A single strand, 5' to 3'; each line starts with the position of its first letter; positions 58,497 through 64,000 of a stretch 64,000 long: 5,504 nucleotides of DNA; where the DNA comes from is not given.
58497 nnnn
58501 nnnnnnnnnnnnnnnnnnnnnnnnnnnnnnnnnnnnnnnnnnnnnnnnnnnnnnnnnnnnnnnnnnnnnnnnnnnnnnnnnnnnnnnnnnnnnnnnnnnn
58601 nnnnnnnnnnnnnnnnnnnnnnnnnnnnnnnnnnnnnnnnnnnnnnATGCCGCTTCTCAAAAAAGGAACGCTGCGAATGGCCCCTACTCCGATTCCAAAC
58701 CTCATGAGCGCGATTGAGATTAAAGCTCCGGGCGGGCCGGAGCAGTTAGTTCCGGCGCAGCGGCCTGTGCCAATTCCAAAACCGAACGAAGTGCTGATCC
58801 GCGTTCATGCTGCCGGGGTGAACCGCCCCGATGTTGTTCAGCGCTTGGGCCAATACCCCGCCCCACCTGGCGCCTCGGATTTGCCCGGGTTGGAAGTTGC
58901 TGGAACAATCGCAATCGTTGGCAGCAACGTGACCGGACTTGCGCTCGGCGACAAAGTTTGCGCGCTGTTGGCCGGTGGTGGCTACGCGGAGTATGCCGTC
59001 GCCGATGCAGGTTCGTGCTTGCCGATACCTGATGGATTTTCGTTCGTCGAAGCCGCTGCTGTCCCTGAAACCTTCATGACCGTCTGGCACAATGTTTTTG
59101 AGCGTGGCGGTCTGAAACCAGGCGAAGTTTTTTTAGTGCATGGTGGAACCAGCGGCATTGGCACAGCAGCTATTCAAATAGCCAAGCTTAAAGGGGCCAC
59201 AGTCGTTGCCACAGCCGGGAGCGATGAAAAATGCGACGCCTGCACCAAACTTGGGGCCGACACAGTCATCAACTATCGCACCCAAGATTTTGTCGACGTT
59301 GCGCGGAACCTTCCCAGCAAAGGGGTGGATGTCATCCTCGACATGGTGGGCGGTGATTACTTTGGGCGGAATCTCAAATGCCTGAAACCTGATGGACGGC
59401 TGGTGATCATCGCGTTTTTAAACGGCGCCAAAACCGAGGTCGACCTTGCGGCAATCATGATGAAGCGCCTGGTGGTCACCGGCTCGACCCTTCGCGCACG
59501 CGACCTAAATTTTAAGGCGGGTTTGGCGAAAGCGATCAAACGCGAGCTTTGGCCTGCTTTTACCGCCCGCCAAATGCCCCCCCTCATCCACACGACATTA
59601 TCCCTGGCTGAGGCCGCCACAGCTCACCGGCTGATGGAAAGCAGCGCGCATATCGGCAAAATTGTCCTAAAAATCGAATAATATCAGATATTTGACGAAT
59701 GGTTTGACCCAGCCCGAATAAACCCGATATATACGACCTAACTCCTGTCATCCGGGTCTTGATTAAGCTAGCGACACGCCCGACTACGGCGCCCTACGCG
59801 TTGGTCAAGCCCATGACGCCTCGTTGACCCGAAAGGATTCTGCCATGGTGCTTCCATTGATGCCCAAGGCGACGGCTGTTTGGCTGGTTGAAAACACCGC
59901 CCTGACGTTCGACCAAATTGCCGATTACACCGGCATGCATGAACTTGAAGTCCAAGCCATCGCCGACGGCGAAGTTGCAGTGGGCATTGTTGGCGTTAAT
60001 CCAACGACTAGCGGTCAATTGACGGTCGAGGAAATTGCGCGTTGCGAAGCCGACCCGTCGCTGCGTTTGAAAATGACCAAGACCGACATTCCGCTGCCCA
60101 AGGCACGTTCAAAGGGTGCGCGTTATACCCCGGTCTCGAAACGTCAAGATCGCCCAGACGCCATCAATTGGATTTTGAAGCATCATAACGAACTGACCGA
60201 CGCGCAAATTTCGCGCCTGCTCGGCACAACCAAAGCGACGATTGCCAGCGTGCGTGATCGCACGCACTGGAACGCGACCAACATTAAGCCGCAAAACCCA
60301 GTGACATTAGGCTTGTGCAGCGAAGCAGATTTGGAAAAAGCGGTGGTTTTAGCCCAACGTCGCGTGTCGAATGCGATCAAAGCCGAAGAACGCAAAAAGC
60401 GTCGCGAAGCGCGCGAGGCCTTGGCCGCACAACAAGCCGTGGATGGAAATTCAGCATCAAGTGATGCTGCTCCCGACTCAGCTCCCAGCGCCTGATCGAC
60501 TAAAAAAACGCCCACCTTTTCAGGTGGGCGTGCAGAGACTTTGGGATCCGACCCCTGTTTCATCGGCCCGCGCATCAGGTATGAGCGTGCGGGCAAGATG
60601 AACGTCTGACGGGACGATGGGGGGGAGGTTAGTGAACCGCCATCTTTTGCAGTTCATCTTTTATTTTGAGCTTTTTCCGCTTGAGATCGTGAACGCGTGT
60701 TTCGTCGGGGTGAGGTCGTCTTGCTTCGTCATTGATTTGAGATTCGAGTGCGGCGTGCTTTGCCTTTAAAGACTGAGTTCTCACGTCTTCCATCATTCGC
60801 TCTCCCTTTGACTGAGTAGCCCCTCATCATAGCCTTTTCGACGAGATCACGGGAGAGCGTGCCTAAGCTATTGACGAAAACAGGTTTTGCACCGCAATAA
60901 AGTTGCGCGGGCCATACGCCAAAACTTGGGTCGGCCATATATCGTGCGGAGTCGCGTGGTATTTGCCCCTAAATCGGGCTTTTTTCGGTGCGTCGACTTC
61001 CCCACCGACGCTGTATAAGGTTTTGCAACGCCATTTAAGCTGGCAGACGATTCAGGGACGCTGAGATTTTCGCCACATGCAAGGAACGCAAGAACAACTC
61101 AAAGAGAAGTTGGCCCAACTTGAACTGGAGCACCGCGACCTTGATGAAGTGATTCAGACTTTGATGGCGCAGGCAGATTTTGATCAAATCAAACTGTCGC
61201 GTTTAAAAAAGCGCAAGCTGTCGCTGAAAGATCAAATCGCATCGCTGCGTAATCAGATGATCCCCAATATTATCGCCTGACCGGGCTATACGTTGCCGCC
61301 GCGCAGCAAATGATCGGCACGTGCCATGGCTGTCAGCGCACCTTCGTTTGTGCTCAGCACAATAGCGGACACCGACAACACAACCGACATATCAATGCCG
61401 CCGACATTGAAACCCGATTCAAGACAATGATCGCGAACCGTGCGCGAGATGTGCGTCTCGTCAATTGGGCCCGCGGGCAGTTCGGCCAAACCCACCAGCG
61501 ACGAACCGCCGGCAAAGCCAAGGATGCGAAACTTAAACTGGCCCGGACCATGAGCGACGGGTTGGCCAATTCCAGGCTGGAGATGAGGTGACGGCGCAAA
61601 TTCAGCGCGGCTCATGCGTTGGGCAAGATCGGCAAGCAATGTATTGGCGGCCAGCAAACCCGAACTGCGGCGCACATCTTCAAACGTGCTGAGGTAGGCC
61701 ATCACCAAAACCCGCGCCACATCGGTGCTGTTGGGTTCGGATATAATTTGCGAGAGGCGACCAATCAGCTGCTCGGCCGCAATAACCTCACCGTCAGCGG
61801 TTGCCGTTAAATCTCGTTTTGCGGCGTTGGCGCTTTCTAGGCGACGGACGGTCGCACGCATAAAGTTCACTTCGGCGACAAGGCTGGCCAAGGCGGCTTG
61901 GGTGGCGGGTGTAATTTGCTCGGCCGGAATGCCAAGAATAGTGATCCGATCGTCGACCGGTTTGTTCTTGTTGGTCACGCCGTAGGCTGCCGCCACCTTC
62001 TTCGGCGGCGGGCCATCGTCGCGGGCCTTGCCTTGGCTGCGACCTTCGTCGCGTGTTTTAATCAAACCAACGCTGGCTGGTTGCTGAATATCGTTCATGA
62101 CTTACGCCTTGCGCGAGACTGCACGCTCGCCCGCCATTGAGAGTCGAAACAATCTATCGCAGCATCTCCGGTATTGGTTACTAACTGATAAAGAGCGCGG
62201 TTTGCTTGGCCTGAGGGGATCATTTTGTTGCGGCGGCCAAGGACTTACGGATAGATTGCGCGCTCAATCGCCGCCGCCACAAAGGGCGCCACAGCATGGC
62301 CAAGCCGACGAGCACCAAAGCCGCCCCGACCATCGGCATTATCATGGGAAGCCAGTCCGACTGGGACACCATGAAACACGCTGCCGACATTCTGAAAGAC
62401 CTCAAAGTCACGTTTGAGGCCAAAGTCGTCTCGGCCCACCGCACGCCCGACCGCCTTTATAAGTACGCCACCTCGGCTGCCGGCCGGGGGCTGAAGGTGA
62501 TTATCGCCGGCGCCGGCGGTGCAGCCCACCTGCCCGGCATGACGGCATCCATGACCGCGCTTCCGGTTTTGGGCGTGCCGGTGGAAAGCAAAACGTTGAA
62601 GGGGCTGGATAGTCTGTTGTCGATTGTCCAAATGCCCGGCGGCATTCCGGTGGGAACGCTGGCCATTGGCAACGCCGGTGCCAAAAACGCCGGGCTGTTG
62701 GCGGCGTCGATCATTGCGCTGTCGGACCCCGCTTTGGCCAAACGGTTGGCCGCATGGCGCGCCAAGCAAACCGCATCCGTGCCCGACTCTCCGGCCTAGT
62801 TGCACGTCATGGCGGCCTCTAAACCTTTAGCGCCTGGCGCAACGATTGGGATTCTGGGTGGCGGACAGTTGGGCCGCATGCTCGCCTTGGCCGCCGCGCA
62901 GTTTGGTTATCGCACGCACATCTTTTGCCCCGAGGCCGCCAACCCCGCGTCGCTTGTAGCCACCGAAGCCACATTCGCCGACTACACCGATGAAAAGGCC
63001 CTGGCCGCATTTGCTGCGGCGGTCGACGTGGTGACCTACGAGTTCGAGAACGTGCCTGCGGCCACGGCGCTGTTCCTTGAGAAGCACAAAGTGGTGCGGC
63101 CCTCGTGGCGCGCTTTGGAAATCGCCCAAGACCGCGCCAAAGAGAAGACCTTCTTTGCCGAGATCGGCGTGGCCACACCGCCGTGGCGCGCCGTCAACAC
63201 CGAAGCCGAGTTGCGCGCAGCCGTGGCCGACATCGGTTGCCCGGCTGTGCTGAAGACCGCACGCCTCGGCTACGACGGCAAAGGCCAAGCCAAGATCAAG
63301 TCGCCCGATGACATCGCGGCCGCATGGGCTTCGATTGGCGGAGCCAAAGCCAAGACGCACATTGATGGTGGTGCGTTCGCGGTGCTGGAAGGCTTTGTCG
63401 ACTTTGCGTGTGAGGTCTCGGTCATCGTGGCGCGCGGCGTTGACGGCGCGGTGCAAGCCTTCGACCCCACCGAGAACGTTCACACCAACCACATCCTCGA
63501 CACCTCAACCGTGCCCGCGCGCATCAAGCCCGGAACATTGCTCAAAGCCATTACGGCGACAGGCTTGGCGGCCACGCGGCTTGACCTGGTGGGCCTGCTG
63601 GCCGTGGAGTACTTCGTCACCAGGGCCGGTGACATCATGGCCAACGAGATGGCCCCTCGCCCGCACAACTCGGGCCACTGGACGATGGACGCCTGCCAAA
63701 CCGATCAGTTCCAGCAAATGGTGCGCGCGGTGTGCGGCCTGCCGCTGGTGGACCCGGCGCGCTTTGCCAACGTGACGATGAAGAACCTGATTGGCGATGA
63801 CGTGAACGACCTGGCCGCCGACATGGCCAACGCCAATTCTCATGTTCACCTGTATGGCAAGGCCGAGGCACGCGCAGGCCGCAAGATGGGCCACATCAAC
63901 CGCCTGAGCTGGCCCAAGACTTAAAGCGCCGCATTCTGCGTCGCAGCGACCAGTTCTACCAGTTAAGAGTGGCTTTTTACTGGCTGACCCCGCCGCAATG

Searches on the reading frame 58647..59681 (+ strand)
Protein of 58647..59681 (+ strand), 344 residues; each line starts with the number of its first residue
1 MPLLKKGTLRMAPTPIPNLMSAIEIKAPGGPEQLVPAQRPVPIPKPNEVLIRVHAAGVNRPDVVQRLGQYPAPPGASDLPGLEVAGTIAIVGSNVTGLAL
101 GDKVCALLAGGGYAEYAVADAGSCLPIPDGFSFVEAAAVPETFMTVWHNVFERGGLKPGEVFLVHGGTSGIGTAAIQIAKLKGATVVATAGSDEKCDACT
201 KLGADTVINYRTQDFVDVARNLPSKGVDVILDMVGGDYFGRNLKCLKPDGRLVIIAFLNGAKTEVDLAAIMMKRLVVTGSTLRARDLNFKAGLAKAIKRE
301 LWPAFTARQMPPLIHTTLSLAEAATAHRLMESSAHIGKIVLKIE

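Call 11: search_protein_families(library=pfam, proteins=[window:58647-59681:+], max_evalue=0.01)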
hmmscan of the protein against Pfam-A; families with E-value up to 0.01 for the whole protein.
window:58647-59681:+ (344 aa): 3 families
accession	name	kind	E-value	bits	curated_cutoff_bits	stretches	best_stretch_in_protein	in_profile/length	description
PF00107.32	ADH_zinc_N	-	2.9e-31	108.5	31.8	1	170-286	1-117/129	Zinc-binding dehydrogenase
PF13602.12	ADH_zinc_N_2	-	3.7e-25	89.8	27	1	202-341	1-134/134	Zinc-binding dehydrogenase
PF08240.17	ADH_N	-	1.6e-17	64.1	23.5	1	45-129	1-104/104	Alcohol dehydrogenase GroES-like domain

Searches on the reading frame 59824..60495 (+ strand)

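Call 11: search_protein_families(library=pfam, proteins=[window:59824-60495:+], max_evalue=0.01)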
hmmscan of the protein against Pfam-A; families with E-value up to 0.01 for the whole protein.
window:59824-60495:+ (223 aa): 2 families
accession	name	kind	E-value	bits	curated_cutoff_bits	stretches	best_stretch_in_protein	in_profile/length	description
PF06242.16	TrcR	-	2.7e-63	212.6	22.2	1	41-178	1-138/139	Transcriptional cell cycle regulator TrcR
PF13384.12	HTH_23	-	0.0049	17.1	24.6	0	117-146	11-40/50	Homeodomain-like domain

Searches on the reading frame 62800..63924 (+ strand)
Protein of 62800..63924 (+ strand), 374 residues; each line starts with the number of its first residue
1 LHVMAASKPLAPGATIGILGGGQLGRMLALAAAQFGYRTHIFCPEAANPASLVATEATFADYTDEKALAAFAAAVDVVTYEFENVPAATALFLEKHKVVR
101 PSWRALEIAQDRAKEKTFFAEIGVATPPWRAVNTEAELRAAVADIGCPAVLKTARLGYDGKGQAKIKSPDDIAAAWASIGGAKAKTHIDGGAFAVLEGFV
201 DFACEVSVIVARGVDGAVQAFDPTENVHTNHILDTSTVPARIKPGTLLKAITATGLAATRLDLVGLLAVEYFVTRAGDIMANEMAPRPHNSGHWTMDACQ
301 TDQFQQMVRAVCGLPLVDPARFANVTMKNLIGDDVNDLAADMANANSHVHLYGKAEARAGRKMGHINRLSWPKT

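Call 11: search_protein_families(library=pfam, proteins=[window:62800-63924:+], max_evalue=0.01)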
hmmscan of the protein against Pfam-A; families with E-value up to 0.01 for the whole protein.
window:62800-63924:+ (374 aa): 7 families
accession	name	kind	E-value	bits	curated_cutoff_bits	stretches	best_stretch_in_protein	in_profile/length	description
PF02222.28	ATP-grasp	-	7.9e-53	179.2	27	1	118-304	2-179/179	ATP-grasp domain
PF22660.2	RS_preATP-grasp-like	-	1.6e-31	109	27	1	14-110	2-98/98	Ribonucleotide synthetase preATP-grasp domain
PF17769.7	PurK_C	-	1.5e-13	50.7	22.6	1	327-369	3-46/56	Phosphoribosylaminoimidazole carboxylase C-terminal domain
PF00291.31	PALP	-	6.9e-05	22.8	35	1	11-56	53-98/295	Pyridoxal-phosphate dependent enzyme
PF02786.22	CPSase_L_D2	-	0.00033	20.7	19.8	1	111-314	1-206/211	Carbamoyl-phosphate synthase L chain, ATP binding domain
PF03807.23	F420_oxidored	-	0.00042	21.3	21.6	1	15-99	1-88/94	NADP oxidoreductase coenzyme F420-dependent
PF02826.25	2-Hacid_dh_C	-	0.0053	16.6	25.1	0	13-80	36-97/178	D-isomer specific 2-hydroxyacid dehydrogenase, NAD binding domain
